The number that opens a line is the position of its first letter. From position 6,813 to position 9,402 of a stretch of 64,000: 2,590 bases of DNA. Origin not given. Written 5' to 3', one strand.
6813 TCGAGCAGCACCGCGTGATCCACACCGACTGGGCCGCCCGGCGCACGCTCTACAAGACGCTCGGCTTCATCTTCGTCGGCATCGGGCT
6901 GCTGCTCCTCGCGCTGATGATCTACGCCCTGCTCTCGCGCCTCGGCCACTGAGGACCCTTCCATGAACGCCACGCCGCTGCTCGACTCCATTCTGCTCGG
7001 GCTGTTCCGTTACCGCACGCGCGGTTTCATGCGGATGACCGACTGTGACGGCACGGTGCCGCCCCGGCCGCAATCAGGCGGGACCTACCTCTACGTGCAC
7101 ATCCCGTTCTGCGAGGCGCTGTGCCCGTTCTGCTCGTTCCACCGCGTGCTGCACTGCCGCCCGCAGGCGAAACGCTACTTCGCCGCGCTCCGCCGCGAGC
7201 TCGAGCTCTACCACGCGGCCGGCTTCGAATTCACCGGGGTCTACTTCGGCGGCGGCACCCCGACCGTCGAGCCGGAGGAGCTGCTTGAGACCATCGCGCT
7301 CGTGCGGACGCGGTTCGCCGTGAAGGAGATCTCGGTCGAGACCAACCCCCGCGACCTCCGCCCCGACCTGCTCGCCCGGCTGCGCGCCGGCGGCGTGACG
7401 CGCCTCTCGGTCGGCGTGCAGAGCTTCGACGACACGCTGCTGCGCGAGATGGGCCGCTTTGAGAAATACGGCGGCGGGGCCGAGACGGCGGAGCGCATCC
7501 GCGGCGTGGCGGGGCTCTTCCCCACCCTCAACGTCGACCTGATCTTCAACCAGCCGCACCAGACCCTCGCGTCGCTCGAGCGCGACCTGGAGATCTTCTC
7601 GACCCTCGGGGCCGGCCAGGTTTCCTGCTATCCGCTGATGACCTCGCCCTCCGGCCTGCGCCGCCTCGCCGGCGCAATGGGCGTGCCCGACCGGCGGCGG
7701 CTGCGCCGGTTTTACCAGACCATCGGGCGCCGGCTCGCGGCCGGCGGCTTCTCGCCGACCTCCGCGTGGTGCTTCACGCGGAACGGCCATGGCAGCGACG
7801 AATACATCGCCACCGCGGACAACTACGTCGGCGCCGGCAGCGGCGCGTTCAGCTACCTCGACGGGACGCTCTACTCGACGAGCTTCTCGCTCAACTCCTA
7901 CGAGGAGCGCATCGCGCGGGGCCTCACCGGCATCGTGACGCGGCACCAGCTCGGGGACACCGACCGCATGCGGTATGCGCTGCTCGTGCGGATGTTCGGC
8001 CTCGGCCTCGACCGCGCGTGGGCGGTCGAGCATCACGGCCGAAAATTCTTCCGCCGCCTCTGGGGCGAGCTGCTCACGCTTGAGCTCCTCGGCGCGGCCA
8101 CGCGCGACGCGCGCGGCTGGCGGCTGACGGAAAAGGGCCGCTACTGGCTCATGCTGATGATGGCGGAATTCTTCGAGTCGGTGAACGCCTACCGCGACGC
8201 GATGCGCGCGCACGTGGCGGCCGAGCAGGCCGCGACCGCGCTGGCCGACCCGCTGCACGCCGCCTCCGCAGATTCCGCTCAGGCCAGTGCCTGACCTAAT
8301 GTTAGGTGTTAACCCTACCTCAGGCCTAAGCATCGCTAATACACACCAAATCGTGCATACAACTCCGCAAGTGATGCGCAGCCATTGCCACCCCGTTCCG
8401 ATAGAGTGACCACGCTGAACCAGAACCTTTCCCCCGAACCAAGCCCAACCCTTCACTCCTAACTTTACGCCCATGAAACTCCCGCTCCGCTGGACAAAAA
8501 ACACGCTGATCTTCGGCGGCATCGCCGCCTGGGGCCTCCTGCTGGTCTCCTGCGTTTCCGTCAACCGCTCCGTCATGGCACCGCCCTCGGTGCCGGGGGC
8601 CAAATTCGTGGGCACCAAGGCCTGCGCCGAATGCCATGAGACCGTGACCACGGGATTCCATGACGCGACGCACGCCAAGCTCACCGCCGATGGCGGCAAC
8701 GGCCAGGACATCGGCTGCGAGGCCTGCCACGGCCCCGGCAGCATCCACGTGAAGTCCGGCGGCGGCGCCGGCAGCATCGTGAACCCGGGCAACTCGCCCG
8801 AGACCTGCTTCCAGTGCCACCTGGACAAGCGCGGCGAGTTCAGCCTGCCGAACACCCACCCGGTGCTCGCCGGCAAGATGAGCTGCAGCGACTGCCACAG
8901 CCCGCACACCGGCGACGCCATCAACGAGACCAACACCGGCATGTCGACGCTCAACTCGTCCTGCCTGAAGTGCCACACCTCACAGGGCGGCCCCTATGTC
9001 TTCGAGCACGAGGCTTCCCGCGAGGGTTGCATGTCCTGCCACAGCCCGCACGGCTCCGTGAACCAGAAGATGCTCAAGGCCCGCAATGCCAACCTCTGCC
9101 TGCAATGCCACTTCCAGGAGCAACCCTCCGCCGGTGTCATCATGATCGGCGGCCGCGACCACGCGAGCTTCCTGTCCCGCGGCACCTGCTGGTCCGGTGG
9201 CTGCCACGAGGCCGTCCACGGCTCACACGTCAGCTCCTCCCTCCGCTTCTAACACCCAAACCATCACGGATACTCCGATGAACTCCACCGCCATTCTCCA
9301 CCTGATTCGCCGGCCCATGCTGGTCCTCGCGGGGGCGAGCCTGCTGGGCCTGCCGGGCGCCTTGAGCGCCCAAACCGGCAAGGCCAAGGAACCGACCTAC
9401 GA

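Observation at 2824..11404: Complete putative inner-membrane-to-outer-membrane multiheme cytochrome electron conduit (candidate extracellular electron transfer system) in a non-model high-GC bacterium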

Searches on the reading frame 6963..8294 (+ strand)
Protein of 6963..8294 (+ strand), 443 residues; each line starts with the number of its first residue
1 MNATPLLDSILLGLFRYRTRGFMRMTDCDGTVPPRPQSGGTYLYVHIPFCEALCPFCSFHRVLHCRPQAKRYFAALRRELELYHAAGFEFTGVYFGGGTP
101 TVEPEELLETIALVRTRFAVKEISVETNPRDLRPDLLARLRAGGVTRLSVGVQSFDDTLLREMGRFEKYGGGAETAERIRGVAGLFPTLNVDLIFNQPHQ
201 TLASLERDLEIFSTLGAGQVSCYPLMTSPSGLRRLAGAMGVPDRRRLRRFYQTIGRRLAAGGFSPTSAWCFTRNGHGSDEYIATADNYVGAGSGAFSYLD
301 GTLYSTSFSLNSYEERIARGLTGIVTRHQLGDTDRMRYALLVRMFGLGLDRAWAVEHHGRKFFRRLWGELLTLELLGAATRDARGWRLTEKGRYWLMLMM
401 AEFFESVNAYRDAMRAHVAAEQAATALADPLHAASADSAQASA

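Call 4: search_protein_families(library=pfam, proteins=[window:6963-8294:+], max_evalue=0.01)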
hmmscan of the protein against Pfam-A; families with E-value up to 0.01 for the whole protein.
window:6963-8294:+ (443 aa): 1 family
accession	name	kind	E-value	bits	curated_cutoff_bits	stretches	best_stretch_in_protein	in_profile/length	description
PF04055.27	Radical_SAM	-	2.4e-20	73.8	29.5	1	44-209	1-163/166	Radical SAM superfamily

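Call 5: search_protein_families(library=ncbifam, proteins=[window:6963-8294:+], max_evalue=0.01)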
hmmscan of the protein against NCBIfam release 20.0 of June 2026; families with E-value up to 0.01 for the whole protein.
window:6963-8294:+ (443 aa): 19 families
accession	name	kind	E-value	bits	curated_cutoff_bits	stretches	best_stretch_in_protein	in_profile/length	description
NF006385.0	PRK08629.1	equivalog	1.5e-123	412.8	355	1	21-422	32-432/439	coproporphyrinogen III oxidase family protein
NF006067.1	PRK08208.1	equivalog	4e-47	161.1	380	1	40-395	35-406/427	STM4012 family radical SAM protein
TIGR04107.1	rSAM_HutW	equivalog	3e-43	148.2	400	1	40-406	39-417/419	heme anaerobic degradation radical SAM methyltransferase ChuW/HutW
TIGR00539.1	hemN_rel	equivalog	1.4e-37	129.6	205.4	1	43-343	3-308/361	radical SAM family heme chaperone HemW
TIGR00538.1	hemN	equivalog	2e-29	102.7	324.95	1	43-224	52-239/454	oxygen-independent coproporphyrinogen III oxidase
TIGR03994.1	rSAM_HemZ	equivalog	1.1e-24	87.4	321.4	1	41-218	85-269/401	coproporphyrinogen dehydrogenase HemZ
NF005133.0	PRK06582.1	equivalog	1.2e-21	77.3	597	1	43-226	14-200/390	coproporphyrinogen III oxidase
NF004567.0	PRK05904.1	equivalog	6.5e-18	65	355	1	42-226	8-193/353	coproporphyrinogen III oxidase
NF006064.0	PRK08207.2-2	equivalog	4.9e-16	58.8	504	1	43-219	147-332/465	coproporphyrinogen III oxidase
NF006060.0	PRK08207.1-3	equivalog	2e-14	53.3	653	1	43-215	152-334/477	coproporphyrinogen III oxidase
NF006061.0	PRK08207.1-4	equivalog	2.6e-13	49.6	702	1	43-210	176-353/501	coproporphyrinogen III oxidase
NF006066.0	PRK08207.2-5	equivalog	6.6e-13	48.1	1117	1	42-217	192-376/518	coproporphyrinogen III oxidase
NF006062.0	PRK08207.1-5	equivalog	3.9e-09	35.9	1007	1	43-202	151-320/476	coproporphyrinogen III oxidase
NF006059.0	PRK08207.1-1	equivalog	6.1e-09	35.1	1012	1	40-209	171-350/496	coproporphyrinogen III oxidase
NF006063.0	PRK08207.2-1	equivalog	4e-07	29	1074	1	42-210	194-371/518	coproporphyrinogen III oxidase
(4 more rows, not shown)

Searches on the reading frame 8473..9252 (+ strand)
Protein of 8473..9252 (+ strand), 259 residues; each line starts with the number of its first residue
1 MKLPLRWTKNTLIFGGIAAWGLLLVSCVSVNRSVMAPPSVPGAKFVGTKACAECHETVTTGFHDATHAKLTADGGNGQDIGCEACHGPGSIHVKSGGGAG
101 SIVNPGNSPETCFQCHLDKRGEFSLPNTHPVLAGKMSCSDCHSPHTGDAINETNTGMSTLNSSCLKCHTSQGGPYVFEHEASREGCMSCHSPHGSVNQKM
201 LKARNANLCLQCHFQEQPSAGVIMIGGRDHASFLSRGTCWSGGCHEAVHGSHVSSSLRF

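Call 4: search_protein_families(library=pfam, proteins=[window:8473-9252:+], max_evalue=0.01)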
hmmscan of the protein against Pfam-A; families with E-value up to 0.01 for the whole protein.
window:8473-9252:+ (259 aa): 6 families
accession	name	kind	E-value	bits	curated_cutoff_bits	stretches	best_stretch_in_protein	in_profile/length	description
PF09699.15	Paired_CXXCH_1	-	7.1e-19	67.7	20.6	2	179-213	1-36/41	Doubled CXXCH motif (Paired_CXXCH_1)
PF14522.11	Cytochrome_C7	-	4e-08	33.4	24.8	2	134-191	12-67/67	Cytochrome c7 and related cytochrome c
PF14537.11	Cytochrom_c3_2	-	4.3e-08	33.9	25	0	78-169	5-79/79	Cytochrome c3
PF13435.11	Cytochrome_C554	-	3.7e-06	28.2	20.8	0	47-87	47-84/84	Cytochrome c554 and c-prime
PF22113.1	Mtrc-MtrF_II-IV_dom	-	0.00014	21.8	30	0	48-90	120-167/176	Outer membrane cytochrome MtrC/MtrF-like, domains II/IV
PF22678.1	Cytochrom_c_NrfB-like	-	0.0019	19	27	0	106-147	30-70/89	Cytochrome c-type protein NrfB-like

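Call 5: search_protein_families(library=ncbifam, proteins=[window:8473-9252:+], max_evalue=0.01)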
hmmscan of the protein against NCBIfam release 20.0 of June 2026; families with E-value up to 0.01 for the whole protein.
window:8473-9252:+ (259 aa): 9 families
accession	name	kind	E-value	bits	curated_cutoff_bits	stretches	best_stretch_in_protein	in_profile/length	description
NF041028.1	decahem_GSU2203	exception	1.3e-49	169.1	325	2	108-256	147-306/317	GSU2203 family decaheme c-type cytochrome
TIGR03508.1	decahem_SO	subfamily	1.6e-45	155.6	192.2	2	107-254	115-257/258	DmsE family decaheme c-type cytochrome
TIGR01905.1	paired_CXXCH_1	subfamily_domain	4.7e-13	48.8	25.2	1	183-215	6-38/41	doubled CXXCH domain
NF041198.1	UshA_like_PCGU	equivalog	6.6e-10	38.2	275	1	51-120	445-512/519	UshA-like (seleno)protein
NF008659.0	PRK11659.1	equivalog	9.2e-10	38.5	184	1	49-171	47-170/188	cytochrome c nitrite reductase pentaheme subunit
TIGR03146.1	cyt_nit_nrfB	equivalog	6.2e-08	33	166.6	1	49-171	12-144/145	cytochrome c nitrite reductase pentaheme subunit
TIGR03153.1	cytochr_NrfH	equivalog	2.3e-07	30.9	134.2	1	106-146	25-63/138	cytochrome c nitrite reductase small subunit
NF045722.1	c3_cytochr_TmcA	equivalog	0.0024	17.7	114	1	163-217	59-114/125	acidic tetraheme cytochrome c3 TmcA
NF011386.0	PRK14811.1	equivalog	0.0099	15.1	414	0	154-215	203-264/269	DNA-formamidopyrimidine glycosylase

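Call 6: find_encoding_contigs(protein=window:8473-9252:+, flank=10000, max_places=6)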
Protein window:8473-9252:+ (259 aa): 16 contigs read that carry it; 6 places shown.
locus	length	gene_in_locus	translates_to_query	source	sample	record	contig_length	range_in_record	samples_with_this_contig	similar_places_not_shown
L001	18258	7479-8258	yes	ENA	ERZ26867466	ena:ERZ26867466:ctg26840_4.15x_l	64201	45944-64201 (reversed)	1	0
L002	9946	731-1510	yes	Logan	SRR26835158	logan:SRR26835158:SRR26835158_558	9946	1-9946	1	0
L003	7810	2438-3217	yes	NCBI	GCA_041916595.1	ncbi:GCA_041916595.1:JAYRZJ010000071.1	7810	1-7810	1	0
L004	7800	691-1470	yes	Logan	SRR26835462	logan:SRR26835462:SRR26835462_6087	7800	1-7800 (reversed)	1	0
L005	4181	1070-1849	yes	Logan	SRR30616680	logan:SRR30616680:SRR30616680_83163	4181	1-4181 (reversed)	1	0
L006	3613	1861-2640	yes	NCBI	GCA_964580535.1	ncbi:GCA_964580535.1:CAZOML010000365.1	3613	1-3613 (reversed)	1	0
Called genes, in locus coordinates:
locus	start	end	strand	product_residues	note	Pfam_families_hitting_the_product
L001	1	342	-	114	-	?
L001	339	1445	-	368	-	-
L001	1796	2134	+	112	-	PF13442:Cytochrome_CBB3, PF00034:Cytochrom_C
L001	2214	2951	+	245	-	PF03264:Cytochrom_NNT (weak)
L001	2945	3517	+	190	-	-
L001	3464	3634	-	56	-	-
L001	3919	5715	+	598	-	PF09699:Paired_CXXCH_1 (faint), PF14522:Cytochrome_C7 (faint), PF14537:Cytochrom_c3_2 (faint)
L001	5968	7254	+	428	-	PF04055:Radical_SAM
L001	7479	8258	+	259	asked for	PF13435:Cytochrome_C554 (faint), PF14522:Cytochrome_C7 (faint), PF14537:Cytochrom_c3_2 (faint), PF09699:Paired_CXXCH_1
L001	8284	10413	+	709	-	-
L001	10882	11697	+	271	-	PF14522:Cytochrome_C7 (faint), PF14537:Cytochrom_c3_2 (faint), PF22113:Mtrc-MtrF_II-IV_dom (faint), PF09699:Paired_CXXCH_1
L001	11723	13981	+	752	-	-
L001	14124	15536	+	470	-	PF01266:DAO, PF01593:Amino_oxidase, PF13450:NAD_binding_8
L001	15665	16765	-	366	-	PF05201:GlutR_N, PF01488:Shikimate_DH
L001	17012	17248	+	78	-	-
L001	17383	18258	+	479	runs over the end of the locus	PF01266:DAO (faint), PF07992:Pyr_redox_2, PF13454:NAD_binding_9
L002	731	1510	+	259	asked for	PF13435:Cytochrome_C554 (faint), PF14522:Cytochrome_C7 (faint), PF14537:Cytochrom_c3_2 (faint), PF09699:Paired_CXXCH_1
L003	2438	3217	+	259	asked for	PF13435:Cytochrome_C554 (faint), PF14522:Cytochrome_C7 (faint), PF14537:Cytochrom_c3_2 (faint), PF09699:Paired_CXXCH_1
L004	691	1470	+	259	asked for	PF13435:Cytochrome_C554 (faint), PF14522:Cytochrome_C7 (faint), PF14537:Cytochrom_c3_2 (faint), PF09699:Paired_CXXCH_1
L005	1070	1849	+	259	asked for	PF13435:Cytochrome_C554 (faint), PF14522:Cytochrome_C7 (faint), PF14537:Cytochrom_c3_2 (faint), PF09699:Paired_CXXCH_1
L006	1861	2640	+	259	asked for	PF13435:Cytochrome_C554 (faint), PF14522:Cytochrome_C7 (faint), PF14537:Cytochrom_c3_2 (faint), PF09699:Paired_CXXCH_1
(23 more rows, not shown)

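Call 7: search_solved_structures(query=window:8473-9252:+, max_evalue=0.01, show_alignments=2)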
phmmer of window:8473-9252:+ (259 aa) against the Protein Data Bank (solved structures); distinct sequences matched with E-value up to 0.01: 4.
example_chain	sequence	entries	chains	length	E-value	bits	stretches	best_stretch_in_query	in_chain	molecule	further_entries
6r2q_A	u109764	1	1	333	5.7e-28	101.8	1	78-254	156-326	Cystathionine beta-synthase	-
6i5b_A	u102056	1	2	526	2e-08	37.7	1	49-121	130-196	Uncharacterized protein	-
2ozy_A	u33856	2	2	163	7.7e-07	32.5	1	49-172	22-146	Cytochrome c-type protein nrfB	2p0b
6qvm_A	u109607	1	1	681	2.7e-05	27.4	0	50-169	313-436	Multiheme cytochrome cf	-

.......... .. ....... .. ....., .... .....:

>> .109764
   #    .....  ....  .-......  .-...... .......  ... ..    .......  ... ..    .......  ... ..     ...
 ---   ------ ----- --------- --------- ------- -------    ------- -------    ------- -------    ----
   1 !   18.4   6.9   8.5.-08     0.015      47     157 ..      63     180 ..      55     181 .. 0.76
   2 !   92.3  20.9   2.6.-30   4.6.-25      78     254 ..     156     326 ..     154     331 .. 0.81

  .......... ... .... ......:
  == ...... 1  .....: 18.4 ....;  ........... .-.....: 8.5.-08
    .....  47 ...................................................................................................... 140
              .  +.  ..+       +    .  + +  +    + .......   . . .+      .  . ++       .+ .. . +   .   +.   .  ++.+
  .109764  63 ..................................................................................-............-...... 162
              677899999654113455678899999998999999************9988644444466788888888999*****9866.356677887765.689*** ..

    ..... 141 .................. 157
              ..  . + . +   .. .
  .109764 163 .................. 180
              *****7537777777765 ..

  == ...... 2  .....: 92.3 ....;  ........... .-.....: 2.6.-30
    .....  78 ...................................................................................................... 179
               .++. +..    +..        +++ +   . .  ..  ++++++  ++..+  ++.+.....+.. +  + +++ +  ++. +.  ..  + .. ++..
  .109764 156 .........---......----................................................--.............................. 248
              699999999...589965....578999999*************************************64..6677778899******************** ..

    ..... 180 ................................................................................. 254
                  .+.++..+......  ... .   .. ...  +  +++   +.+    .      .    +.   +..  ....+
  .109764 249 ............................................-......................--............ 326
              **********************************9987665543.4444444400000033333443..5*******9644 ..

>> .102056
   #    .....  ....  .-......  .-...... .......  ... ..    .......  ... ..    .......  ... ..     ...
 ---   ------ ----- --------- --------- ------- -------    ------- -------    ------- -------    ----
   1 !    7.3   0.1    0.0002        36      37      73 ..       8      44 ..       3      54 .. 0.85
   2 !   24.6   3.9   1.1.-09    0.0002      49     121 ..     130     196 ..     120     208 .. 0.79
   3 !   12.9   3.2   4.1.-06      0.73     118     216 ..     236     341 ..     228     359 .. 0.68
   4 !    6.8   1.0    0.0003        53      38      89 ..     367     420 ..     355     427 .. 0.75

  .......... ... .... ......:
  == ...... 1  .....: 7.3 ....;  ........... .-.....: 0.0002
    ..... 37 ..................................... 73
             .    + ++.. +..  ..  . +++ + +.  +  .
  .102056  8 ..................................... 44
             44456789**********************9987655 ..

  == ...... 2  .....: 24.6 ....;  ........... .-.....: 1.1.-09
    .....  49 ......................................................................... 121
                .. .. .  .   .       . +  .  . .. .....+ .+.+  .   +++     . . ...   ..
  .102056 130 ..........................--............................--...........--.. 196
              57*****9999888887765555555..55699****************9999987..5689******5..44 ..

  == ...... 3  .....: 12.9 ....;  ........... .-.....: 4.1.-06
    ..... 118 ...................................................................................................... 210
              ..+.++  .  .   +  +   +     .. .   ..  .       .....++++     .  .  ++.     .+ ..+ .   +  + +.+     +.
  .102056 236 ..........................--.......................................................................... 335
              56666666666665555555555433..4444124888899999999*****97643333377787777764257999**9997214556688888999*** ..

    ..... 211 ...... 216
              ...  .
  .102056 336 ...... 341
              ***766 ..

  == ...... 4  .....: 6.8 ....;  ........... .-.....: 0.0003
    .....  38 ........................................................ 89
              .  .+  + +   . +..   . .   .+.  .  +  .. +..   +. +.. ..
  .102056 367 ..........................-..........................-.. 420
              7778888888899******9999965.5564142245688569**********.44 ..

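Call 65: search_protein_families(library=ncbifam, proteins=[L001:11723-13981:+], max_evalue=10)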
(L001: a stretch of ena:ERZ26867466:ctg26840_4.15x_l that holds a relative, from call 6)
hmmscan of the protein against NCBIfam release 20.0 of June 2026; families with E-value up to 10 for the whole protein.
L001:11723-13981:+ (752 aa): 1 family
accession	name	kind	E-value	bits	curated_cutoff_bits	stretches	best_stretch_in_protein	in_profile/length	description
NF032891.0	tail_200_repeat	domain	0.0091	15.5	350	1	360-441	33-108/195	tandem large repeat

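Call 71: find_homologous_proteins(query=window:8473-9252:+, max_evalue=0.001)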
Query window:8473-9252:+ (259 aa): 5395 proteins with E <= 0.001 among 6231 candidates; the best 120 are listed.
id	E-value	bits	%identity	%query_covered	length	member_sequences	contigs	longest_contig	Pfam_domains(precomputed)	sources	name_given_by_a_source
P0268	1.2e-163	562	92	100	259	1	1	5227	PF09699.16,PF14537.12,PF13435.12,PF14522.12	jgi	-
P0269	6.9e-160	549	89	100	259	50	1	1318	PF09699.16,PF14537.12,PF13435.12,PF14522.12,PF22113.2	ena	-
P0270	6.4e-159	546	88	100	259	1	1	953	PF09699.16,PF14537.12,PF13435.12,PF14522.12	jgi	jgi:predicted CXXCH cytochrome family protein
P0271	3.3e-149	514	83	100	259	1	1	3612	PF09699.16,PF14537.12,PF13435.12,PF14522.12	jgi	jgi:predicted CXXCH cytochrome family protein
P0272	2.2e-148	512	82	100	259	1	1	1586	PF09699.16,PF14537.12,PF13435.12,PF14522.12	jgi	jgi:predicted CXXCH cytochrome family protein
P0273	6.2e-146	503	82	98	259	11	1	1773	PF09699.16,PF14537.12,PF13435.12,PF14522.12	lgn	-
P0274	6.9e-144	497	81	100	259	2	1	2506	PF09699.16,PF14537.12,PF13435.12,PF14522.12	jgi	jgi:predicted CXXCH cytochrome family protein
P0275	3.5e-142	491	80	100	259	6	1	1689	PF09699.16,PF14537.12,PF14522.12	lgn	-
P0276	1.7e-141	489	78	100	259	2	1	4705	PF09699.16,PF14537.12,PF13435.12,PF14522.12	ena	-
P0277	1.7e-140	486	79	100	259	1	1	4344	PF09699.16,PF14537.12,PF13435.12,PF14522.12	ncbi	-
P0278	2.4e-138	479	77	100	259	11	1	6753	PF09699.16,PF14537.12,PF13435.12,PF14522.12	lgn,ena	-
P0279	6.7e-138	477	78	100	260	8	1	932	PF09699.16,PF14537.12,PF13435.12,PF14522.12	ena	-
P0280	3.0e-137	475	77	100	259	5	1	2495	PF09699.16,PF14537.12,PF13435.12,PF14522.12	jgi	jgi:predicted CXXCH cytochrome family protein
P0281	6.3e-137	474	75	100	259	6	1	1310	PF09699.16,PF14537.12,PF14522.12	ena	-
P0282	8.1e-137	474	77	100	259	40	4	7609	PF09699.16,PF14537.12,PF14522.12,PF22113.2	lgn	-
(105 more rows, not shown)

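Call 80: predict_structure(alignment_id=A3)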
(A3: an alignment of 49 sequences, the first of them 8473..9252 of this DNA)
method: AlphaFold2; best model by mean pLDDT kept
length: 259 residues; sequences in the alignment: 49
mean_pLDDT: 48.7   pTM: 0.30
mean pLDDT of the five models: 48.7, 45.2, 42.4, 41.9, 40.7
residues with pLDDT >= 90: 0; 70-90: 20; 50-70: 79; < 50: 160
segments of 3 or more residues with pLDDT < 50: 29-108, 114-117, 151-161, 163-200, 236-259
pLDDT, mean of each block of 10 residues (from residue 1): 59 77 61 36 37 43 43 40 44 35 45 50 53 60 54 41 48 42 36 38 57 66 68 52 45 35
secondary structure, 60 per line:
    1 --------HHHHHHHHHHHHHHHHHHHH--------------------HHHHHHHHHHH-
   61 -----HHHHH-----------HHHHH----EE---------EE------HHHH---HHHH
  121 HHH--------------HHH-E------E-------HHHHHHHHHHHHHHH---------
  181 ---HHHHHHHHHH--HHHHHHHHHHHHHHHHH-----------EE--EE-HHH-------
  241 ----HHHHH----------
elements in order: H9-28 H49-59 H66-70 H82-86 H110-113 H117-123 H157-171 H184-193 H196-212 H245-249
